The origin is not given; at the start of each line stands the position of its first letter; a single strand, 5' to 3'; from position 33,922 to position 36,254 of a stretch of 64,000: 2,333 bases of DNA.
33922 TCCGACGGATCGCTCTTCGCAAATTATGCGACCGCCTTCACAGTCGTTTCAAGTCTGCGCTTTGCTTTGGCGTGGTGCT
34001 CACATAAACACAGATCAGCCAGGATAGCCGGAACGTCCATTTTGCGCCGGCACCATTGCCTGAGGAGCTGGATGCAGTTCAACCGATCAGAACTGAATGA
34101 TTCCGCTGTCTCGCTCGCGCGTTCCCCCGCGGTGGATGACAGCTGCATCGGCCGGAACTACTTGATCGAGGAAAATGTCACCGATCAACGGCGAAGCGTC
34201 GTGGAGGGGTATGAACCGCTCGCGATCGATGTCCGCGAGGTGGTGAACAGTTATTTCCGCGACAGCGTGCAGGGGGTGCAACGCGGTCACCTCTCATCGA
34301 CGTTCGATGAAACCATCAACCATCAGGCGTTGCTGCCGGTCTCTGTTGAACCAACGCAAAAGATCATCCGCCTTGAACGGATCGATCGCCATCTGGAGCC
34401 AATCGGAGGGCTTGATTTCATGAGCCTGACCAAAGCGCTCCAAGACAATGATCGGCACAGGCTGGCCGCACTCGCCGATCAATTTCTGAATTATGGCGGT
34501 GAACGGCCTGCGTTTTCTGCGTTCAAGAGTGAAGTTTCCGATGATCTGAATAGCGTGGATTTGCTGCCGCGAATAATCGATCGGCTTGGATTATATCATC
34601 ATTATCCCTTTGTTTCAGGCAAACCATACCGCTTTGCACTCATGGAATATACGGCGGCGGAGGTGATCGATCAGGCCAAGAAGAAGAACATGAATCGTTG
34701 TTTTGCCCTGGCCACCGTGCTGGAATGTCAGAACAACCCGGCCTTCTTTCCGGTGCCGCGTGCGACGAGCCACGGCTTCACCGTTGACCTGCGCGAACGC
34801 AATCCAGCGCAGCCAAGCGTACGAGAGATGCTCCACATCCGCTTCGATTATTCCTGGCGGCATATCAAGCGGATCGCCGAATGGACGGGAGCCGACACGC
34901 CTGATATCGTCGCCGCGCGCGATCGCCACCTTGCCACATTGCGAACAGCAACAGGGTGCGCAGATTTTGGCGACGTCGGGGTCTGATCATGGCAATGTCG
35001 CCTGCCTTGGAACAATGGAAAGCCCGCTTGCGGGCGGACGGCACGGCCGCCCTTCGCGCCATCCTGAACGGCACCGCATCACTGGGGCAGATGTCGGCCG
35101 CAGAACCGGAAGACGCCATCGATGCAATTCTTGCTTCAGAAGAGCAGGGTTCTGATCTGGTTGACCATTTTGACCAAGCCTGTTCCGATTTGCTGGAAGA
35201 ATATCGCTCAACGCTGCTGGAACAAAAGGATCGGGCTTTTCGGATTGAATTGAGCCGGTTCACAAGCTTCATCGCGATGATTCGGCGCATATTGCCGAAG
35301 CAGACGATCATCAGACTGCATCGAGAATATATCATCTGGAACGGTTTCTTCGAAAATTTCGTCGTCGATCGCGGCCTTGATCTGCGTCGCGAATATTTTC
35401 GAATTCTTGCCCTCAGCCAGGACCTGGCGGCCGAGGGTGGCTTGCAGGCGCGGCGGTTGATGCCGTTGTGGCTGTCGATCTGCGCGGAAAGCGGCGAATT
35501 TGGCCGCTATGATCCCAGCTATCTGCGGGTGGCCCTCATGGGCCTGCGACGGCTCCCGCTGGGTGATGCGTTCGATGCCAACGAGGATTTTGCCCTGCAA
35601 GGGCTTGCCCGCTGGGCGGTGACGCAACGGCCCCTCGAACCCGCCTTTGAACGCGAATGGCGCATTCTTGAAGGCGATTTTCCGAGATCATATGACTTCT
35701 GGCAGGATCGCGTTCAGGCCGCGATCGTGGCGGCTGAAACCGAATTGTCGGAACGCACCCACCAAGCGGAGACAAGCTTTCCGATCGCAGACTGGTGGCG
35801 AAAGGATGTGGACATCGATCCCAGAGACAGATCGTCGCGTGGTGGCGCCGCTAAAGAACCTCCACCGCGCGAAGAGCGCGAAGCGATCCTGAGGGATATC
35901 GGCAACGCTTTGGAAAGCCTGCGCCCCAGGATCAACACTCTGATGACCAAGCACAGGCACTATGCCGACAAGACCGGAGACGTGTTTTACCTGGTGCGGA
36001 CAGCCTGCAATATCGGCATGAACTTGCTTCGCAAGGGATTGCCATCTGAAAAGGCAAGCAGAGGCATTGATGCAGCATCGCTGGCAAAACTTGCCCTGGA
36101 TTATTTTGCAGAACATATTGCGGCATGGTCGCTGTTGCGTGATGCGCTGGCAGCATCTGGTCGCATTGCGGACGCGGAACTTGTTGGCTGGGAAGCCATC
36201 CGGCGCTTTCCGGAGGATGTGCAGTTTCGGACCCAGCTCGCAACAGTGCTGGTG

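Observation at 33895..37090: Compositionally foreign two-gene cassette of unknown function between lepA and the DUF1489-mgtE block (best candidate for an undescribed system)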

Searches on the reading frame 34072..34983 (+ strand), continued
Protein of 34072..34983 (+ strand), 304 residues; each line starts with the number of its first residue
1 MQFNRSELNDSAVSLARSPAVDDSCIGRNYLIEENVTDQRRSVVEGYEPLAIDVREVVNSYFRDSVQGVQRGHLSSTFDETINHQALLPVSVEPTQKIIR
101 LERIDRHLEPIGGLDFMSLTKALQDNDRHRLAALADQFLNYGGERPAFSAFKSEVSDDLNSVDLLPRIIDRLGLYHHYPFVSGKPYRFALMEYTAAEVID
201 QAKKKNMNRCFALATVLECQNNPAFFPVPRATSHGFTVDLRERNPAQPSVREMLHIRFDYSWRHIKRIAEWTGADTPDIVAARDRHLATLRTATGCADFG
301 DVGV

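Call 82: search_dna_similar(query=P0275, collection=plasmids, mode=protein, max_evalue=0.001)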
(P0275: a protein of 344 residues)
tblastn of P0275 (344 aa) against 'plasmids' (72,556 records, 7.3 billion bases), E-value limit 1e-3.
No match.

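Call 83: list_cluster_members(proteins=[P0195, P0207, P0209, P0212, P0220, P0232, P0239, P0275, P0244, P0259])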
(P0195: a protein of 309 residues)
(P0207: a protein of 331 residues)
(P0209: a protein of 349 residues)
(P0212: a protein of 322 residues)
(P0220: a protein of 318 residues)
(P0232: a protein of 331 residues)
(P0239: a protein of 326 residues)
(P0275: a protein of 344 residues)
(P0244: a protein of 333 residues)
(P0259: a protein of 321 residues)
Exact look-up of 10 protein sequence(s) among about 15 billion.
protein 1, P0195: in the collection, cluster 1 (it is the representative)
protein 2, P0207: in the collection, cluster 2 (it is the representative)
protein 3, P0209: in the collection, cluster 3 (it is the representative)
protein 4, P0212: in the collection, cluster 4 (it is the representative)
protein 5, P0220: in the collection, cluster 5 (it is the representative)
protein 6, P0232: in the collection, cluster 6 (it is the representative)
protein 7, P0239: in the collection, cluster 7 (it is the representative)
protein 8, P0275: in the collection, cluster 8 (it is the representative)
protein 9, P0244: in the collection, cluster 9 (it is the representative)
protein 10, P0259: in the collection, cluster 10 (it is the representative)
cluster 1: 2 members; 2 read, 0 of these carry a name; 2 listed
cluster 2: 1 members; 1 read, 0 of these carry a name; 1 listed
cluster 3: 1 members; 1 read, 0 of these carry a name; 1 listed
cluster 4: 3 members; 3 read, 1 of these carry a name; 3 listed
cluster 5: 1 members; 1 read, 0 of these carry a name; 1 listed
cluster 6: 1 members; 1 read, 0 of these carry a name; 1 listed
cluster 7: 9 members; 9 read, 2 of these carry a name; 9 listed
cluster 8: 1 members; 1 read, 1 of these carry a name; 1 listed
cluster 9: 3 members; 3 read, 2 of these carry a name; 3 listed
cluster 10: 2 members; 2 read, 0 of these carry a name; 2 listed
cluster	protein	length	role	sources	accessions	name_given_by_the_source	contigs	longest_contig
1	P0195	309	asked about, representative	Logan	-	-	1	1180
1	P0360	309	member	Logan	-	-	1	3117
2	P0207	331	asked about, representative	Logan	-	-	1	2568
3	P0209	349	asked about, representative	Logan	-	-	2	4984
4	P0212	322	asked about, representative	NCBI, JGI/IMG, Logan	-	hypothetical protein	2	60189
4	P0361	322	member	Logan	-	-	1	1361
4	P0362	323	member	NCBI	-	-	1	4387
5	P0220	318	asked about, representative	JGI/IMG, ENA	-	-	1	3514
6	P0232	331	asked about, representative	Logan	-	-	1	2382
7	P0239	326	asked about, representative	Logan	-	-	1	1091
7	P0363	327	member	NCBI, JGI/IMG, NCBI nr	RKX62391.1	MAG: hypothetical protein DRP37_01635 [Thermodesulfobacteriota bacterium]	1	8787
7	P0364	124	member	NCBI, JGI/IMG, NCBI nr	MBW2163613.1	MAG: hypothetical protein JRF43_03970 [Deltaproteobacteria bacterium] | hypothetical protein [Deltaproteobacteria bacterium]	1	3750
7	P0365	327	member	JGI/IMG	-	-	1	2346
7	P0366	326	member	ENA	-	-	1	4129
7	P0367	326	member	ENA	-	-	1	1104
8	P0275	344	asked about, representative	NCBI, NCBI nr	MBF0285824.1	MAG: hypothetical protein HQL51_15350 [Magnetococcales bacterium] | hypothetical protein [Magnetococcales bacterium]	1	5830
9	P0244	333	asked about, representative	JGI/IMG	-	hypothetical protein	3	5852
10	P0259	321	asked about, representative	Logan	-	-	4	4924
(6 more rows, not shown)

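Call 87: search_solved_structures(query=A3, max_evalue=10)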
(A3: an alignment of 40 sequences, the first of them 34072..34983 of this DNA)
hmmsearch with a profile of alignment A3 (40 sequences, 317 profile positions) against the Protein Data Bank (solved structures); distinct sequences matched with E-value up to 10: 7.
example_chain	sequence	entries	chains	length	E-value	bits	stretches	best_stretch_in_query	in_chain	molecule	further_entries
6tao_A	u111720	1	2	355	0.024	17.2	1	41-149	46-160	Non-hemolytic enterotoxin lytic component L1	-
6w08_A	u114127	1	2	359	0.025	17.1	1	41-149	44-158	Motility Associated Killing Factor E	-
1pzq_A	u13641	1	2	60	0.033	16.7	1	114-162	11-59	Erythronolide synthase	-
7w1m_E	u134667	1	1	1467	0.55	12.7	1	130-201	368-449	Nipped-B-like protein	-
11sz_A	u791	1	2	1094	0.57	12.7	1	113-166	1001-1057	6-deoxyerythronolide-B synthase, Erythronolide synthase EryA2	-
6wg3_E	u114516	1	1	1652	0.65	12.5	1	130-201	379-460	Nipped-B-like protein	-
6wge_E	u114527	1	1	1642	0.67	12.4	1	130-201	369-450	Nipped-B-like protein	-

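Call 97: find_encoding_contigs(protein=P0020, flank=10000, max_places=1)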
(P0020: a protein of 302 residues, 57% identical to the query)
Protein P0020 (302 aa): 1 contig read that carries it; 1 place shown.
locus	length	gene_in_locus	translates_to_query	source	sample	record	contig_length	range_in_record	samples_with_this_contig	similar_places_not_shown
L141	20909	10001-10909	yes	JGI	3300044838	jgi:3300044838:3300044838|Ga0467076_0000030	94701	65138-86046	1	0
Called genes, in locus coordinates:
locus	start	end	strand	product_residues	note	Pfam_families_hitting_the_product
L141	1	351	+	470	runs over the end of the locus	PF00015:MCPsignal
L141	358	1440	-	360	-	-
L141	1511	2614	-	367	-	-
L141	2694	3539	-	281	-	PF00158:Sigma54_activat (faint), PF20030:bpMoxR (faint), PF07724:AAA_2 (weak), PF13401:AAA_22 (weak), PF00004:AAA, PF07728:AAA_5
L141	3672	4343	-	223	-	PF22391:DUF6975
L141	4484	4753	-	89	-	PF04024:PspC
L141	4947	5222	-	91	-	PF01258:zf-dskA_traR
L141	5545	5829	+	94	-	-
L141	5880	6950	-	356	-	PF00077:RVP (faint), PF13650:Asp_protease_2, PF13975:gag-asp_proteas, PF13650:Asp_protease_2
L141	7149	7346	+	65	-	-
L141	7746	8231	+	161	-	PF01590:GAF, PF13185:GAF_2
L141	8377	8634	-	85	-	-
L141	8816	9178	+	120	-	-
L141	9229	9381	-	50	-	-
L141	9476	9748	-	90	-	PF01258:zf-dskA_traR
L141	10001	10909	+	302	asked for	-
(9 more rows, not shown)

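Call 98: find_encoding_contigs(protein=P0042, flank=10000, max_places=1)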
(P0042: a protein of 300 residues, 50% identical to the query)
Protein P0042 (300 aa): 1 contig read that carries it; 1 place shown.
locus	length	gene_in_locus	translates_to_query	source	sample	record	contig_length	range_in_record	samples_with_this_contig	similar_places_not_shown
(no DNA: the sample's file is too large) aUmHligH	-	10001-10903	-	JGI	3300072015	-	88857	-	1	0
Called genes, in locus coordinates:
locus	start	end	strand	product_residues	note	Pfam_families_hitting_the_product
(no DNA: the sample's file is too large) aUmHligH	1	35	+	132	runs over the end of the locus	-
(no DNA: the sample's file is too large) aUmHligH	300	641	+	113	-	PF07045:DUF1330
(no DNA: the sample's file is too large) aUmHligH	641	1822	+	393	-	PF00266:Aminotran_5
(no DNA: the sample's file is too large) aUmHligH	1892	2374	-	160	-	PF01957:NfeD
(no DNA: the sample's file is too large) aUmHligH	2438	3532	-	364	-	PF01145:Band_7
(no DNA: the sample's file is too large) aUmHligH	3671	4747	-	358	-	PF04909:Amidohydro_2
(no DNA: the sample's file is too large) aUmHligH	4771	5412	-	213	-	PF18743:AHJR-like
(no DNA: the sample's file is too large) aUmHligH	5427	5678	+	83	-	-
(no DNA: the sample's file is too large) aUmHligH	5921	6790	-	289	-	PF00892:EamA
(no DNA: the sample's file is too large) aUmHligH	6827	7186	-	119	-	PF01042:Ribonuc_L-PSP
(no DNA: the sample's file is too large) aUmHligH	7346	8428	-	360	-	PF02668:TauD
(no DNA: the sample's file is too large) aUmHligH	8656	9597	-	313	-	PF00701:DHDPS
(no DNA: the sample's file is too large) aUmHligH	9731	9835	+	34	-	-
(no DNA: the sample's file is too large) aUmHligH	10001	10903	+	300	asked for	-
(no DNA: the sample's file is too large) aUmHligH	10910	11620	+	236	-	-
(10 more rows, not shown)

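Call 99: find_encoding_contigs(protein=P0062, flank=10000, max_places=1)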
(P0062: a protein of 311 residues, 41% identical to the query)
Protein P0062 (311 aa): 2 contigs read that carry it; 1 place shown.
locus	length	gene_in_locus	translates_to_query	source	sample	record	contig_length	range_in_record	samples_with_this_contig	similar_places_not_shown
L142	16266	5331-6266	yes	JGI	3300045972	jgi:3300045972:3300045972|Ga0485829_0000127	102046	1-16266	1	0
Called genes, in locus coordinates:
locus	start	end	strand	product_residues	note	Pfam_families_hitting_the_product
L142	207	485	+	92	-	-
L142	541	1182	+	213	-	-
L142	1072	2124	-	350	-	PF08240:ADH_N, PF00107:ADH_zinc_N, PF13602:ADH_zinc_N_2 (faint)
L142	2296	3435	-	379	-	-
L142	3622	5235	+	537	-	PF07007:LprI (weak)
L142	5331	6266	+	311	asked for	-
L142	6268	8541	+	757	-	PF13428:TPR_14 (faint), PF13432:TPR_16 (faint), PF14559:TPR_19 (faint), PF11846:Wzy_C_2 (faint), PF13431:TPR_17 (faint), PF24575:TPR_Slam (faint)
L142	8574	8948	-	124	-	PF04430:DUF498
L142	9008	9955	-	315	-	PF07549:Sec_GG (weak), PF02355:SecD_SecF_C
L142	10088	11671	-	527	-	PF07549:Sec_GG (faint), PF21760:SecD_1st, PF22599:SecDF_P1_head, PF02355:SecD_SecF_C, PF03176:MMPL (weak)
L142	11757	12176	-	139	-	PF02699:YajC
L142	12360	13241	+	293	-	PF05673:DUF815, PF13191:AAA_16 (weak)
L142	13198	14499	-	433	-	PF01476:LysM, PF23473:LysM3_LYK4_5 (faint), PF01476:LysM, PF01551:Peptidase_M23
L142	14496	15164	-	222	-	PF00398:RrnaAD (faint), PF01135:PCMT, PF13649:Methyltransf_25 (faint)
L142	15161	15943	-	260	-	PF01975:SurE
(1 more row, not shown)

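Call 100: find_encoding_contigs(protein=P0070, flank=10000, max_places=1)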
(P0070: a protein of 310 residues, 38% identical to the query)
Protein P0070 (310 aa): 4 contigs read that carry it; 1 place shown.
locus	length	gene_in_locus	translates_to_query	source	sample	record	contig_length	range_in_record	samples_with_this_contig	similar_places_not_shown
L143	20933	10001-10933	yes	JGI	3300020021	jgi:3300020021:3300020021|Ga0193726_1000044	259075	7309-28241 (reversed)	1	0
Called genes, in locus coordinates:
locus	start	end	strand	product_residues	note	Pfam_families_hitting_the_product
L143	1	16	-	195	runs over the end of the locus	PF07811:TadE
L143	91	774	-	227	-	PF02230:Abhydrolase_2, PF00561:Abhydrolase_1 (faint), PF00326:Peptidase_S9 (weak)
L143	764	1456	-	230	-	PF00730:HhH-GPD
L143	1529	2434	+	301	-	PF00749:tRNA-synt_1c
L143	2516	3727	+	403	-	PF00512:HisKA (weak), PF02518:HATPase_c, PF00072:Response_reg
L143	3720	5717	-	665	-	PF01642:MM_CoA_mutase, PF02310:B12-binding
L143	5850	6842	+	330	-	PF14378:PAP2_3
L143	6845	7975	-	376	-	PF09594:GT87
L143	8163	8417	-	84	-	PF04226:Transgly_assoc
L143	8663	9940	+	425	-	PF08240:ADH_N, PF00107:ADH_zinc_N, PF13602:ADH_zinc_N_2 (weak)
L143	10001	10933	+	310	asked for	-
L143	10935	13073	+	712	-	PF13428:TPR_14 (faint)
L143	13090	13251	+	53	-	-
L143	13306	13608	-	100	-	PF18765:Polbeta (weak), PF01909:NTP_transf_2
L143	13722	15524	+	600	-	PF04055:Radical_SAM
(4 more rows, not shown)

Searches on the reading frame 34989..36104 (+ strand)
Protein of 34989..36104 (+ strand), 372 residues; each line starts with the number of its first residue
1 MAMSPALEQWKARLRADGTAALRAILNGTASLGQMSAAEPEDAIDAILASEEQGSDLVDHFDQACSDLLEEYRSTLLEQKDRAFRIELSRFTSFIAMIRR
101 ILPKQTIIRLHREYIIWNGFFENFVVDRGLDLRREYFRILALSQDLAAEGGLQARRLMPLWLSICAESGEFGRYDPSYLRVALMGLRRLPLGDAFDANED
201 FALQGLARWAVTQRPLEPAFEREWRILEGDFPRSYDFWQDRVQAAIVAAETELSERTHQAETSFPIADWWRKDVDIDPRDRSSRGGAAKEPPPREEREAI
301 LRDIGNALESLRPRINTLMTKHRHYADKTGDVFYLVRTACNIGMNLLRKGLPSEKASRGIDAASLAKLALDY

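Call 86: search_solved_structures(query=A8, max_evalue=10)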
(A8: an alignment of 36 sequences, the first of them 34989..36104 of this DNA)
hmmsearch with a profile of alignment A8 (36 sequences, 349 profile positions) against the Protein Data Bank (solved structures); distinct sequences matched with E-value up to 10: 9.
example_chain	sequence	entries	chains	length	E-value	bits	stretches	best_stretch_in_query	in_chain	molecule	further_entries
8fbk_A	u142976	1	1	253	0.021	17.6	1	53-136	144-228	KWOCA_65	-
8far_A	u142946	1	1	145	0.07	15.8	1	3-107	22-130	I432-1-CC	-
8cus_A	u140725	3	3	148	0.099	15.3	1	3-107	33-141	I432-1(NaCl) Chain A | I432-1(Imd) Chain A | I432-1-X3 Chain A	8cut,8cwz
8ub3_A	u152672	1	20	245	0.28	13.9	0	95-140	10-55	DpHF7 filament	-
7b5h_AE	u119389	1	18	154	0.83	12.3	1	232-310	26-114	All3316 protein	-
9ill_A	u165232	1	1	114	0.84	12.3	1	226-307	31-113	Transcriptional regulator SarA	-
6h9l_A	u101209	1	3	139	1.8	11.2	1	229-311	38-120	Uncharacterized protein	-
7ane_ad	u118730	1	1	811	9.2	8.9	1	99-161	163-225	mS51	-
6xss_A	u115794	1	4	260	9.6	8.8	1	3-83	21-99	C4_nat_HFuse-7900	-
